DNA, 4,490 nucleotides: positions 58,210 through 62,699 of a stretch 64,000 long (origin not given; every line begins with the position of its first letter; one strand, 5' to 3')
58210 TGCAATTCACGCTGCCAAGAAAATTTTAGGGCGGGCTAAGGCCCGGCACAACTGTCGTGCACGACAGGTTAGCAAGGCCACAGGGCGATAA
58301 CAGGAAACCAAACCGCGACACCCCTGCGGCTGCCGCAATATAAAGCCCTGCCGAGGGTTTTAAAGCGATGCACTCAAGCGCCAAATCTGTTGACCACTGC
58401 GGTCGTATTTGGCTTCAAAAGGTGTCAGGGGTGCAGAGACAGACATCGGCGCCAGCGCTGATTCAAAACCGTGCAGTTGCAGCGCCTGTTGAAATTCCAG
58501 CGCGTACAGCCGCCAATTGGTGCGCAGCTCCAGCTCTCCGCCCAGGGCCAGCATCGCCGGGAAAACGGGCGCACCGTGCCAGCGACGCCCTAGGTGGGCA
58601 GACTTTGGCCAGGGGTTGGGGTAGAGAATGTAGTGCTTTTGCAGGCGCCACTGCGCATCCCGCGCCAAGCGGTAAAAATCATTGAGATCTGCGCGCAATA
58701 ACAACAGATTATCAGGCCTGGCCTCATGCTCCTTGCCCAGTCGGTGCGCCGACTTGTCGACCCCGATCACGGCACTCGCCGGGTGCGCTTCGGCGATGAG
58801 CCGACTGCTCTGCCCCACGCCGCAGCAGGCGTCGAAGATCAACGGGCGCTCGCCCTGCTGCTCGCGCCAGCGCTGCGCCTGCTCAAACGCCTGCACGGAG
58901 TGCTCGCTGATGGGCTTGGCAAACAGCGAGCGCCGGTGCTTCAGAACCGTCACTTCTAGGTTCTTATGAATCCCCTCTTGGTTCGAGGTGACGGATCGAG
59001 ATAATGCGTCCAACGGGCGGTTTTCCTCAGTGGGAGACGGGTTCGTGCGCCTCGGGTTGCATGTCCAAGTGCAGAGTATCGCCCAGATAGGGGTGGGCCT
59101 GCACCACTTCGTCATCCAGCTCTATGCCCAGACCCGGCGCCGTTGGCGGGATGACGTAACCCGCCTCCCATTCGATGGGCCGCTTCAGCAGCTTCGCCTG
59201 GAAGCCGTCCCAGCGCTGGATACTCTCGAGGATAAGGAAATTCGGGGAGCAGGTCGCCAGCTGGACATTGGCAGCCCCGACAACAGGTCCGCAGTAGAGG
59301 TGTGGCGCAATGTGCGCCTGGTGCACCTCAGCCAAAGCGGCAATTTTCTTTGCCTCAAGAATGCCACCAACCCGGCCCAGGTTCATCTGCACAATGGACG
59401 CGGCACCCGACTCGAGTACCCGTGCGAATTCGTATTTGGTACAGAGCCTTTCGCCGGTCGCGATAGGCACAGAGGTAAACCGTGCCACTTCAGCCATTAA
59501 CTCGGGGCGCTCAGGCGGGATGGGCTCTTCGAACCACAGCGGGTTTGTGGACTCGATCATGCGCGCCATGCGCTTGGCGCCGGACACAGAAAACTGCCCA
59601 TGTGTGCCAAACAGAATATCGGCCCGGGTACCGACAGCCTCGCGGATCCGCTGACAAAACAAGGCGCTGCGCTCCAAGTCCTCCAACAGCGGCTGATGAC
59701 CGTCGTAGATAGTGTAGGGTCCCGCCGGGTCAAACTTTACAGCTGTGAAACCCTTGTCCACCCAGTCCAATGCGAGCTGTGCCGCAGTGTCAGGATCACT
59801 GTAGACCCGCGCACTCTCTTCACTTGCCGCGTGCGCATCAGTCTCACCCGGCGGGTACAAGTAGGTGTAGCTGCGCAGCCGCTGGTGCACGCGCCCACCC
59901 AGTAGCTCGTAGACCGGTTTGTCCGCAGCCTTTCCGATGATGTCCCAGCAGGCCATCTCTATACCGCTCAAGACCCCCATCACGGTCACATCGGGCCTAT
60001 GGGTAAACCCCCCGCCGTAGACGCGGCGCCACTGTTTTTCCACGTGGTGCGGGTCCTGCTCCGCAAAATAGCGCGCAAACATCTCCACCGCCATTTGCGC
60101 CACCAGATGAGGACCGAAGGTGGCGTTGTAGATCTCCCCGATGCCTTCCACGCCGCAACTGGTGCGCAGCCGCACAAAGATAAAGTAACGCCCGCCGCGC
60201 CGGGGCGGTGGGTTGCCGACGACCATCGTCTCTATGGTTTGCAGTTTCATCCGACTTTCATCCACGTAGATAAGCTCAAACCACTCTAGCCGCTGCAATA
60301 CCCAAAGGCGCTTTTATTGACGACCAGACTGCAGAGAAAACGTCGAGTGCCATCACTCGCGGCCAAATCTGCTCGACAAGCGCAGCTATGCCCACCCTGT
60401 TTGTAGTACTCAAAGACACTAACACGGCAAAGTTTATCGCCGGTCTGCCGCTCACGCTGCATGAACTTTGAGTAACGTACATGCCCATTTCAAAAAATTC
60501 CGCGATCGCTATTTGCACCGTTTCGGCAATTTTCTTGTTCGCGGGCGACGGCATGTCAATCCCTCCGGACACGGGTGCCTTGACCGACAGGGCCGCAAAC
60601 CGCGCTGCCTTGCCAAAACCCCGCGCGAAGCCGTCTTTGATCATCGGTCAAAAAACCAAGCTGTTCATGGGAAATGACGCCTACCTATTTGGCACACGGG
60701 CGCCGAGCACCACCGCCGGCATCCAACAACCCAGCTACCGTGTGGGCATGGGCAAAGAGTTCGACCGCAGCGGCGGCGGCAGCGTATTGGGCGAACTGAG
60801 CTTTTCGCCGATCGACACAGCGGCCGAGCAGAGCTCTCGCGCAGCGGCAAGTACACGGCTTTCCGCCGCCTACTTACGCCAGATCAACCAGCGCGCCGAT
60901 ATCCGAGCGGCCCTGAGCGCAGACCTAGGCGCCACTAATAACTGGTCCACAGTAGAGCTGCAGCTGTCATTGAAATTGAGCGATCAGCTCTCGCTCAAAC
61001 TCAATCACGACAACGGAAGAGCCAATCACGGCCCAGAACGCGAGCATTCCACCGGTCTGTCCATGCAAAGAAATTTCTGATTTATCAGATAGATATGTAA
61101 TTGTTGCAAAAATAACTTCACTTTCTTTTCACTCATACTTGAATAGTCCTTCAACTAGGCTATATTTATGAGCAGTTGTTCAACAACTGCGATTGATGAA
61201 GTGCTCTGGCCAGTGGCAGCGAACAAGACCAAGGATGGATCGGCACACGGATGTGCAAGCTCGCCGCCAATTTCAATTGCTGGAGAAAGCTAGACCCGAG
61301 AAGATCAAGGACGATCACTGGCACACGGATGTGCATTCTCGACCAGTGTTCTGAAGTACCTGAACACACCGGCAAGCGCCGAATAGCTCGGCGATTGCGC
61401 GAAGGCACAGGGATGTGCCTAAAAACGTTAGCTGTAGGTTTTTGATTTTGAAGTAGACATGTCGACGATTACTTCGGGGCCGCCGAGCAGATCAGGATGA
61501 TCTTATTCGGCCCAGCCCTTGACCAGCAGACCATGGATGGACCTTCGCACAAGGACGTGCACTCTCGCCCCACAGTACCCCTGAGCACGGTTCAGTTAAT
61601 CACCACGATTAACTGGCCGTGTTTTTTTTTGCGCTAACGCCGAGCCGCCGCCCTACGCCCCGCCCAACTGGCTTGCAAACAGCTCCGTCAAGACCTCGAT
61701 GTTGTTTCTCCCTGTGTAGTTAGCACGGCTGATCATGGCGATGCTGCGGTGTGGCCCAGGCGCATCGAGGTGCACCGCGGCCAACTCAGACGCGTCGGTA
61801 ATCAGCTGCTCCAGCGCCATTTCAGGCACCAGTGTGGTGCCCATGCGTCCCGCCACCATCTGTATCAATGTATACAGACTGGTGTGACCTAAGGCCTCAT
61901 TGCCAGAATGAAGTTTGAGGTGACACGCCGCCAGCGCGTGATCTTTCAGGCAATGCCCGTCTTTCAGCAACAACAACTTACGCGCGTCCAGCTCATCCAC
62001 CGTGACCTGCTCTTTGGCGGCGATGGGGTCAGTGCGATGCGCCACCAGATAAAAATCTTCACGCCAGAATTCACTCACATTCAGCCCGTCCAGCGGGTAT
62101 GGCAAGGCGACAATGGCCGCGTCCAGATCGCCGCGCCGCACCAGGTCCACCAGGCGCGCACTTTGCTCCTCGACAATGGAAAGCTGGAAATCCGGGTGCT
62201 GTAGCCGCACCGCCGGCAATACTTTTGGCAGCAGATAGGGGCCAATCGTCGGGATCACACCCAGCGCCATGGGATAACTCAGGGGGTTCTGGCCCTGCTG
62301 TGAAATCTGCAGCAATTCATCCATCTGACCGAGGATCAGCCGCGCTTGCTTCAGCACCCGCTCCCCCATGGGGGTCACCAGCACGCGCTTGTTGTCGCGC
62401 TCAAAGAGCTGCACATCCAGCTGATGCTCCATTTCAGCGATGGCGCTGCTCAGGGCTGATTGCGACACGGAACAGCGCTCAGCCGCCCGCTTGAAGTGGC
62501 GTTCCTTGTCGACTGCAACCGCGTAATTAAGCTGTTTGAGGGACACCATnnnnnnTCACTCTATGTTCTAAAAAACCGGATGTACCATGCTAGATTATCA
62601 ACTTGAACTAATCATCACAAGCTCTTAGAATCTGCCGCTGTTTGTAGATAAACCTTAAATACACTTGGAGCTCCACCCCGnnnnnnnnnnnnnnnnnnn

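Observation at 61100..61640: A 0.5-kb non-coding stretch carrying four copies of a 22-nt motif and its own intrinsic terminator, next to oxyR: a candidate structured sRNA or a repeat-encoded small basic peptide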

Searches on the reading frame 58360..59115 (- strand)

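Call 49: search_protein_families(library=pfam, proteins=[window:58360-59115:-], max_evalue=0.1)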
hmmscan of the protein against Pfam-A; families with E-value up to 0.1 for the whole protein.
window:58360-59115:- (251 aa): 3 families
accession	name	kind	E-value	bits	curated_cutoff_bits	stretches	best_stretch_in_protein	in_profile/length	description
PF02390.23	Methyltransf_4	-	8.9e-16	58.3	24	1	90-247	2-173/173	Putative methyltransferase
PF13649.12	Methyltransf_25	-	0.0013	19.8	27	1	93-146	1-57/97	Methyltransferase domain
PF08242.18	Methyltransf_12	-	0.044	15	30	1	95-132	2-41/98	Methyltransferase domain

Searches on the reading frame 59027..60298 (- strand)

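Call 49: search_protein_families(library=pfam, proteins=[window:59027-60298:-], max_evalue=0.1)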
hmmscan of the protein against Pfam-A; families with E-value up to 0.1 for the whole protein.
window:59027-60298:- (423 aa): 2 families
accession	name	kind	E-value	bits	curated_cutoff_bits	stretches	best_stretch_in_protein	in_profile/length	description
PF13378.12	MR_MLE_C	-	9e-60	202.5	29.4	1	173-397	3-218/219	Enolase C-terminal domain-like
PF02746.21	MR_MLE_N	-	3.5e-12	47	22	1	38-134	27-117/117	Mandelate racemase / muconate lactonizing enzyme, N-terminal domain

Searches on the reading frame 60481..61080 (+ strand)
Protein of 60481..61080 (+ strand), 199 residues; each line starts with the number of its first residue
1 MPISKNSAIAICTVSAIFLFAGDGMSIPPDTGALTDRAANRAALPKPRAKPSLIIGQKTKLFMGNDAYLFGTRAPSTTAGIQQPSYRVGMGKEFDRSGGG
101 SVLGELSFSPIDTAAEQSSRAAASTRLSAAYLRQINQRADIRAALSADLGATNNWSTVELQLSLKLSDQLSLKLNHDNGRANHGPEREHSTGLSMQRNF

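Call 18: find_homologous_proteins(query=window:60481-61080:+, max_evalue=0.001)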
Query window:60481-61080:+ (199 aa): 8 proteins with E <= 0.001 among 2183 candidates.
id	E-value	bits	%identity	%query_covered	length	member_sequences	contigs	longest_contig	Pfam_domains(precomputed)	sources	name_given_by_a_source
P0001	1.7e-123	427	100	100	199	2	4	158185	-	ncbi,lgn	-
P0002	4.5e-85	302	73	100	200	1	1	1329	-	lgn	-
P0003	1.6e-47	180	46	99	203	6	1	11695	PF04338.19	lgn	-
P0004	8.9e-46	174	48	91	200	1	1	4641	-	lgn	-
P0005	7.1e-45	171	51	86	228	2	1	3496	-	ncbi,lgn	ncbi:MAG: hypothetical protein ACPGSC_11650 [Granulosicoccaceae bacterium]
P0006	4.3e-44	169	45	97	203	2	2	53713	-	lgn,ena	-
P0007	2.3e-42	163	45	97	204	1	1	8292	-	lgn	-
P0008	5.9e-38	149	47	86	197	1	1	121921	-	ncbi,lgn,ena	-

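Call 20: find_encoding_contigs(protein=P0002, flank=3000, max_places=3)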
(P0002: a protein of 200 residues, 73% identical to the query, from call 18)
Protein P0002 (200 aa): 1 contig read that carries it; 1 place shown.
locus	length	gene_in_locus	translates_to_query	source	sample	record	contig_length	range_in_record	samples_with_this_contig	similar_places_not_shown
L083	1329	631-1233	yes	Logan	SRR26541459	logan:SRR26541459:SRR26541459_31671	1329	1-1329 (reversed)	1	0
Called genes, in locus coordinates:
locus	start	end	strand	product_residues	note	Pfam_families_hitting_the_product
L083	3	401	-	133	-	?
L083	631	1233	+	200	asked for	-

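Call 21: find_encoding_contigs(protein=P0003, flank=3000, max_places=3)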
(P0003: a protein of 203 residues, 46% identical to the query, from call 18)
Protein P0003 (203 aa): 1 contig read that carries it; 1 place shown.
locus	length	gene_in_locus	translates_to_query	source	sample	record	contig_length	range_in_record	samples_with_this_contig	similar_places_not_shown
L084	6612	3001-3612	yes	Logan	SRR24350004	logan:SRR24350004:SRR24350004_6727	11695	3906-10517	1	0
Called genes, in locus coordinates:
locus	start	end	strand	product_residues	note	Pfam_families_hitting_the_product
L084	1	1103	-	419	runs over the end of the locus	PF02746:MR_MLE_N, PF13378:MR_MLE_C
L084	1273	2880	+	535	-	PF00990:GGDEF, PF00563:EAL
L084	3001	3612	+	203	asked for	PF04338:DUF481 (weak)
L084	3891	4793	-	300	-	PF00126:HTH_1, PF03466:LysR_substrate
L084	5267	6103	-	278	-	PF00487:FA_desaturase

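Call 22: find_encoding_contigs(protein=P0004, flank=3000, max_places=3)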
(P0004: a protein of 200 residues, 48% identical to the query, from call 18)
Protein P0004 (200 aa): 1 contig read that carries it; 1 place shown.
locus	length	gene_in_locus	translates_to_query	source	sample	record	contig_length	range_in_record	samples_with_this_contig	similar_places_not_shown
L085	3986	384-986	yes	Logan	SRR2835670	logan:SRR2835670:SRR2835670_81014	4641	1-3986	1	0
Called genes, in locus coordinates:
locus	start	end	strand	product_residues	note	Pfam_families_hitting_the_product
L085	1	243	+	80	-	?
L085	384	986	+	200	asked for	-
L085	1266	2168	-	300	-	PF00126:HTH_1, PF03466:LysR_substrate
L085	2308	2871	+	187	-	PF00578:AhpC-TSA, PF08534:Redoxin, PF10417:1-cysPrx_C (weak)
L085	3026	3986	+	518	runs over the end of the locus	PF03486:HI0933_like (faint), PF13192:Thioredoxin_3, PF01262:AlaDh_PNT_C (faint), PF01134:GIDA (weak), PF07992:Pyr_redox_2, PF12831:FAD_oxidored, PF13738:Pyr_redox_3, PF00070:Pyr_redox, +3 more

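Call 23: find_encoding_contigs(protein=P0006, flank=3000, max_places=3)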
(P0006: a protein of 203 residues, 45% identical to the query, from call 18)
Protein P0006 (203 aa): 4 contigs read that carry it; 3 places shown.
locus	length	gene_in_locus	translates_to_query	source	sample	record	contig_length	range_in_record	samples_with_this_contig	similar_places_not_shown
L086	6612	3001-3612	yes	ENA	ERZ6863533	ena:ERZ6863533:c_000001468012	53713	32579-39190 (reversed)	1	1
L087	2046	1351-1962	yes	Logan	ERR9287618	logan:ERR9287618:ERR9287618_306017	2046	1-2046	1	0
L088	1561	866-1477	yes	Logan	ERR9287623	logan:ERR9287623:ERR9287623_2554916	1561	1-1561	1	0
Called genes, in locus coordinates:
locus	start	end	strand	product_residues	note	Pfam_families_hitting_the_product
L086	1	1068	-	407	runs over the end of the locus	PF02746:MR_MLE_N, PF13378:MR_MLE_C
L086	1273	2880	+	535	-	PF00990:GGDEF, PF00563:EAL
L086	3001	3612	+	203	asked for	-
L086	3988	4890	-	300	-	PF00126:HTH_1, PF03466:LysR_substrate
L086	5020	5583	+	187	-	PF00578:AhpC-TSA, PF08534:Redoxin, PF10417:1-cysPrx_C (weak)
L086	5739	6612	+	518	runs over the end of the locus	PF03486:HI0933_like (faint), PF13192:Thioredoxin_3, PF00890:FAD_binding_2 (faint), PF01134:GIDA (faint), PF07992:Pyr_redox_2, PF12831:FAD_oxidored, PF13738:Pyr_redox_3, PF00070:Pyr_redox, +2 more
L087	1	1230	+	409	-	?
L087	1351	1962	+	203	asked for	-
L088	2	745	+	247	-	?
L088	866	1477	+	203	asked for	-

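Call 24: find_encoding_contigs(protein=P0007, flank=3000, max_places=3)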
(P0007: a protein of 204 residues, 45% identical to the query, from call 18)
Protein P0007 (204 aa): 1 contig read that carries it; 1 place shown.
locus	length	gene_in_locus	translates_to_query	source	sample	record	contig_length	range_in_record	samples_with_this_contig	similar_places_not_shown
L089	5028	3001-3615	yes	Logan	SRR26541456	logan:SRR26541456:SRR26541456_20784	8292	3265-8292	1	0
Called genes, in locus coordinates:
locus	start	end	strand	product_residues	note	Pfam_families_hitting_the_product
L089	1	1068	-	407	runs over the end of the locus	PF02746:MR_MLE_N, PF13378:MR_MLE_C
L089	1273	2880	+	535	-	PF00990:GGDEF, PF00563:EAL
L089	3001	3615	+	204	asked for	-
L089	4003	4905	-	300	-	PF00126:HTH_1, PF03466:LysR_substrate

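Call 25: find_encoding_contigs(protein=P0008, flank=3000, max_places=3)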
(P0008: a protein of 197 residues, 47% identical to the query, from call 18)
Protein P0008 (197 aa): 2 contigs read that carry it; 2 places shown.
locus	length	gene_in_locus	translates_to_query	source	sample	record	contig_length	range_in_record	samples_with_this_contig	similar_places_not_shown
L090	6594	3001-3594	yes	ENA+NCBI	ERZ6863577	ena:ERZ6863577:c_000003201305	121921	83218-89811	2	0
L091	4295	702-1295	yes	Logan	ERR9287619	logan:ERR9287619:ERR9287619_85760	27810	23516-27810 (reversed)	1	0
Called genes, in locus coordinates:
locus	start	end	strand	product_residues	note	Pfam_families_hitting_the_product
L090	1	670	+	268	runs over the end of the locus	PF00378:ECH_1, PF16113:ECH_2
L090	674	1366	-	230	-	PF02390:Methyltransf_4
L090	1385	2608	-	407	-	PF02746:MR_MLE_N, PF13378:MR_MLE_C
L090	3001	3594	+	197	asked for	-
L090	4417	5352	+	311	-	PF00070:Pyr_redox (faint), PF00890:FAD_binding_2 (faint), PF01134:GIDA (weak), PF01266:DAO (weak), PF03486:HI0933_like (faint), PF07992:Pyr_redox_2, PF12831:FAD_oxidored (weak), PF13738:Pyr_redox_3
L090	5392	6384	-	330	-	PF00487:FA_desaturase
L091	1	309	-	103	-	?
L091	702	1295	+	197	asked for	-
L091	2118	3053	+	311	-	PF00070:Pyr_redox (faint), PF00890:FAD_binding_2 (faint), PF01134:GIDA (weak), PF01266:DAO (weak), PF03486:HI0933_like (faint), PF07992:Pyr_redox_2, PF12831:FAD_oxidored (weak), PF13738:Pyr_redox_3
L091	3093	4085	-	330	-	PF00487:FA_desaturase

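Call 28: list_cluster_members(proteins=[P0001, P0008])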
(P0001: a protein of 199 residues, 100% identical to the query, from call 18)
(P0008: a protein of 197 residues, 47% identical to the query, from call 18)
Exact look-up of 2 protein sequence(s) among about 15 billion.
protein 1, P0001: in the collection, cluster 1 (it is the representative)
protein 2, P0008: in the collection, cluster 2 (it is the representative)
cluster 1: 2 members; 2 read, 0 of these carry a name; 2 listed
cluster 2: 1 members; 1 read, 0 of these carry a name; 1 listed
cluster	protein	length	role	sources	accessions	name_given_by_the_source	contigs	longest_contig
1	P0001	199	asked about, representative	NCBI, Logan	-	-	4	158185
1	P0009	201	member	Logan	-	-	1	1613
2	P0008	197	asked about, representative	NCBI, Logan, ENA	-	-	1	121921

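Call 49: search_protein_families(library=pfam, proteins=[window:60481-61080:+], max_evalue=0.1)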
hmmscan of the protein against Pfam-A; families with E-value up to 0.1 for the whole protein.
window:60481-61080:+ (199 aa): 2 families
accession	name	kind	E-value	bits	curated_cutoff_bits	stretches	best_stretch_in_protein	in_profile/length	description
PF04338.18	DUF481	-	0.0002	21.9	21.1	1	116-186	119-193/210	Protein of unknown function, DUF481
PF07642.17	BBP2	-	0.085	12.5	26.2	0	139-190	200-240/339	Putative beta-barrel porin-2, OmpL-like. bbp2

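Call 64: find_encoding_contigs(protein=P0009, flank=3000, max_places=3)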
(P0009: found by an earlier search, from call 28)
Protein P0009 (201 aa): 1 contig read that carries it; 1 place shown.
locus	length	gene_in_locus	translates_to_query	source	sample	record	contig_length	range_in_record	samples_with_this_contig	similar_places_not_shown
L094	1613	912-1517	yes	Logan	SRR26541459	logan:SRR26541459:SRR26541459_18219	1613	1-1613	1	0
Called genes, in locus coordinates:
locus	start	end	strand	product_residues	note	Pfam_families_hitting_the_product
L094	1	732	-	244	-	?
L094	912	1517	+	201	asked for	-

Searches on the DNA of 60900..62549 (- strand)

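Call 6: search_rna_families(source=window, start=60900, end=61800, threshold=evalue, max_evalue=10, show_alignments=4)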
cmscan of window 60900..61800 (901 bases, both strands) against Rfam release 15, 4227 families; matches with E-value up to 10: 5.
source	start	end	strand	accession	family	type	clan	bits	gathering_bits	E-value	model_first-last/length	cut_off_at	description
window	61050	61143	-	RF02307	TtnuCD33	Gene; snRNA; snoRNA; CD-box;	-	18.2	80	9.3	1-74/74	no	Tetrahymena snoRNA TtnuCD33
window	61561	61632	+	RF01697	Chlorobi-RRM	Cis-reg;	-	17.7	45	0.96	1-73/73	no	Chlorobi-RRM RNA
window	61163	61254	+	RF02038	SPRY4-IT1_1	Gene; lncRNA;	-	13.8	50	5.4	1-91/91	no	SPRY4-IT1 conserved region 1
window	61404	61419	+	RF04320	RsmV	Gene; sRNA;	CL00106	12.5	100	0.48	162-177/196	no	RsmV RNA family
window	61345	61443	+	RF02867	ncS011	Gene; sRNA;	-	12.3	48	1.6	1-207/207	no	Burkholderia sRNA 11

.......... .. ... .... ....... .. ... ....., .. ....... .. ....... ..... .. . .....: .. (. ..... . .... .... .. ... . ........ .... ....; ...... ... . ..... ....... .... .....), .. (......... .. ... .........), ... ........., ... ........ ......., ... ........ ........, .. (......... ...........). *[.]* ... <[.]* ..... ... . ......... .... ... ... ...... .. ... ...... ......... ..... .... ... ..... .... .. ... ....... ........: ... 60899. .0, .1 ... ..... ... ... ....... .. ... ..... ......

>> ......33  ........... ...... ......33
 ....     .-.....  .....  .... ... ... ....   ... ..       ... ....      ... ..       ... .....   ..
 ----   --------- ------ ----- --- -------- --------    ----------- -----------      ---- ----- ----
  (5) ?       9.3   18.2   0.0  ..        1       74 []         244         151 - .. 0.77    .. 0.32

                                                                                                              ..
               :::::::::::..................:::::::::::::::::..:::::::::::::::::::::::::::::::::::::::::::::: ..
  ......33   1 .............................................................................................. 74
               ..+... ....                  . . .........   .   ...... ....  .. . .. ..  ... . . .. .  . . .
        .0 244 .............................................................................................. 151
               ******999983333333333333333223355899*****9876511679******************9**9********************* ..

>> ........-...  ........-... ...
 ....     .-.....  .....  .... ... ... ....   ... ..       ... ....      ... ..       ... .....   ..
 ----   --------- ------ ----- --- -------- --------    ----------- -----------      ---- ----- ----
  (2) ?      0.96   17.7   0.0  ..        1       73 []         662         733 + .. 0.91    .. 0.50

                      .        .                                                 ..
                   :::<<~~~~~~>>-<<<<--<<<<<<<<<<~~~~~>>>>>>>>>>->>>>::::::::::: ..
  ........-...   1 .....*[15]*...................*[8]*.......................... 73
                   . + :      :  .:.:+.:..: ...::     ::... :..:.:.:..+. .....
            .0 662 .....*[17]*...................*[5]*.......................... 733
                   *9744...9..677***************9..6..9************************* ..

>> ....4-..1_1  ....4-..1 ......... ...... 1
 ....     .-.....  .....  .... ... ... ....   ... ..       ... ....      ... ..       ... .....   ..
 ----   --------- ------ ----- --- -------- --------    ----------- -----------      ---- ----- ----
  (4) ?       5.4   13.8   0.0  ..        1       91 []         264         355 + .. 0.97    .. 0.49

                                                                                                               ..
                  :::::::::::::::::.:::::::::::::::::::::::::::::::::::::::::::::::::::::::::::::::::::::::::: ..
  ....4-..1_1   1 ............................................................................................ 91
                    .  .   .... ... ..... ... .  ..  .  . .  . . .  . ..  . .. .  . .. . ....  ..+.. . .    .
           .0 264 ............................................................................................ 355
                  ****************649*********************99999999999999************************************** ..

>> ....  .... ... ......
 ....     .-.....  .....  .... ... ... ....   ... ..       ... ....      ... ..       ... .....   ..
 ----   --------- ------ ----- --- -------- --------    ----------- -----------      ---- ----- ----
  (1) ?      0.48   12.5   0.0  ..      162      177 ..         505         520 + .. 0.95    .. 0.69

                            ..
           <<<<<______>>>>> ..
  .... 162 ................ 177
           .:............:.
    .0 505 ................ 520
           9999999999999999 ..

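Call 29: search_rna_families(sources=[L003, L084, L085, L086, L089, L090], threshold=evalue, max_evalue=5)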
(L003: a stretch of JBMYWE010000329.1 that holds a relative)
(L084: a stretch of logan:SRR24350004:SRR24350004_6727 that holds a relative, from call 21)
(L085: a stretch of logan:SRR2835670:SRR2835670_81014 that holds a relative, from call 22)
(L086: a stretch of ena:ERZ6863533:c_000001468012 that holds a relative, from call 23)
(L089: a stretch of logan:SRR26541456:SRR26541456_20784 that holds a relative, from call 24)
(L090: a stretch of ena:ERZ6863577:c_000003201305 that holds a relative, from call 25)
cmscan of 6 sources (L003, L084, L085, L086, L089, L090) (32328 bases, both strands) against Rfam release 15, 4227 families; matches with E-value up to 5: 1.
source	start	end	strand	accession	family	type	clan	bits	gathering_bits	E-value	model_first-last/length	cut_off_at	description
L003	1639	1690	+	RF00325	SNORD53_SNORD92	Gene; snRNA; snoRNA; CD-box;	CL00063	22.5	46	2.8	1-78/78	no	Small nucleolar RNA SNORD53/SNORD92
